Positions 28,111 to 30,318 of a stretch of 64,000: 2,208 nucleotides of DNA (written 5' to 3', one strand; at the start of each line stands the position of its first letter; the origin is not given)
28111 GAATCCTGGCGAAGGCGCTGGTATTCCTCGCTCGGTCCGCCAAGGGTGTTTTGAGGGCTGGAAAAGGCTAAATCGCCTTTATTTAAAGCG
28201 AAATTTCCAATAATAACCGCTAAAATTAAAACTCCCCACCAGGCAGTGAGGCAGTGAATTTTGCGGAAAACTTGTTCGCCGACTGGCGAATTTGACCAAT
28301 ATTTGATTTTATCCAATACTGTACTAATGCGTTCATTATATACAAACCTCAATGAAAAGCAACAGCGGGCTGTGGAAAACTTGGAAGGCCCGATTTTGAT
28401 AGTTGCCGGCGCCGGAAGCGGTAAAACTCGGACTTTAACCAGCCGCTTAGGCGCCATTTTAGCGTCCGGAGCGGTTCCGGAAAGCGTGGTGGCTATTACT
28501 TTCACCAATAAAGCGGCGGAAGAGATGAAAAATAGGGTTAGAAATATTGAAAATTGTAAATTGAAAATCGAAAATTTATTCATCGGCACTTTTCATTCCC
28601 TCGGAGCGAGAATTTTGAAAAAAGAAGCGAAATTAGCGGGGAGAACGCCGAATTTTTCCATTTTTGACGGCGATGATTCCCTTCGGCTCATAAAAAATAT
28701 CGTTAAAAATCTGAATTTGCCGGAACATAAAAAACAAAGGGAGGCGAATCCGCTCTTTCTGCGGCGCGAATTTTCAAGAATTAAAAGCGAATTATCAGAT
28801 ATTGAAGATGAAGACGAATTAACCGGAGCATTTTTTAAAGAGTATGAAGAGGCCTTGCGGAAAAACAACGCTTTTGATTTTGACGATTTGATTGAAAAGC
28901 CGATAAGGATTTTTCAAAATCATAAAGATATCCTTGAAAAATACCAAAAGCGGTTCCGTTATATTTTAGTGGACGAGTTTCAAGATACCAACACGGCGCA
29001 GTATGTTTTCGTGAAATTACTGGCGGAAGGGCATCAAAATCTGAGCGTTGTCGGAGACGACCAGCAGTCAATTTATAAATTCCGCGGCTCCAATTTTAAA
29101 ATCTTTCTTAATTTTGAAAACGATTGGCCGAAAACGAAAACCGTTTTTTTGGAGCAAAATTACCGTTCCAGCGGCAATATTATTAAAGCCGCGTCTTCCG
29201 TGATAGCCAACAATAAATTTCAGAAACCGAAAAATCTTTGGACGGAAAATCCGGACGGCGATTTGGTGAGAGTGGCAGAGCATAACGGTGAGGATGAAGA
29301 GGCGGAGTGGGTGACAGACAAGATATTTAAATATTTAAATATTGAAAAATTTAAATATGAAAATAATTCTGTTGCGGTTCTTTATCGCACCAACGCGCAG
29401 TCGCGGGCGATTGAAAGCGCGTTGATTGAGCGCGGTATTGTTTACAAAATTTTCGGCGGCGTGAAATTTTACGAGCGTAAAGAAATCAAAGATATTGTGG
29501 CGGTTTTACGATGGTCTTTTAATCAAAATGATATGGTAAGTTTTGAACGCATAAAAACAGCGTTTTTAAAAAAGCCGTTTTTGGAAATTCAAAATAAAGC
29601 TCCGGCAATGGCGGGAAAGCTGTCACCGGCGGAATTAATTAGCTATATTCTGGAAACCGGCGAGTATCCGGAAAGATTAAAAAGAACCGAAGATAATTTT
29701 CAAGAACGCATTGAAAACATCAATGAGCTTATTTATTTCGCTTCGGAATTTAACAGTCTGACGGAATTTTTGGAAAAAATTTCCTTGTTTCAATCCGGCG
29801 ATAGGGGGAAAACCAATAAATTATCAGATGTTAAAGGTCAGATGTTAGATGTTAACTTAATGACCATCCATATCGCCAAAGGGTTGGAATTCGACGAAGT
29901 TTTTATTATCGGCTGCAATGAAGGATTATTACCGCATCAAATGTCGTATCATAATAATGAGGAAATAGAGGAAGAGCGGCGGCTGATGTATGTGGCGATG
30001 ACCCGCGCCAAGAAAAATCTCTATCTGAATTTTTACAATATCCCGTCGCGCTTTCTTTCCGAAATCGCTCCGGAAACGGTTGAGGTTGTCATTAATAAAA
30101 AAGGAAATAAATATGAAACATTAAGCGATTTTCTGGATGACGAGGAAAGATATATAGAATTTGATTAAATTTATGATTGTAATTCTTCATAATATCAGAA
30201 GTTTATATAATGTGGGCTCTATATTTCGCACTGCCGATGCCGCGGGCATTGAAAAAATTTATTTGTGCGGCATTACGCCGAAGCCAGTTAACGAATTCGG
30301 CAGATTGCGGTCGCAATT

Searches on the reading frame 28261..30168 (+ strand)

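Call 82: search_protein_families(library=pfam, proteins=[window:28261-30168:+], max_evalue=0.00001)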
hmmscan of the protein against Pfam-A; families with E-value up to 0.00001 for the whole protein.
window:28261-30168:+ (635 aa): 6 families
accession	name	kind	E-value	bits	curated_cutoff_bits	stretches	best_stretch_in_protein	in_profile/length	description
PF00580.27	UvrD-helicase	-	1.2e-82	278.1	23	1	30-289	1-270/271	UvrD/REP helicase N-terminal domain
PF13361.12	UvrD_C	-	1.7e-62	212.3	25.6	2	297-444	3-143/350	UvrD-like helicase C-terminal domain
PF13245.12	AAA_19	-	9.8e-22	78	25.1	1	34-275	1-134/134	AAA domain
PF13538.12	UvrD_C_2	-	4.5e-11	42.9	27.4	1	533-589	4-51/52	UvrD-like helicase C-terminal domain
PF01443.25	Viral_helicase1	-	4.1e-09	37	21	0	529-588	175-225/228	Viral superfamily 1 RNA helicase core domain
PF13604.12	AAA_30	-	2.8e-08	34.1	27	0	30-92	2-65/191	AAA domain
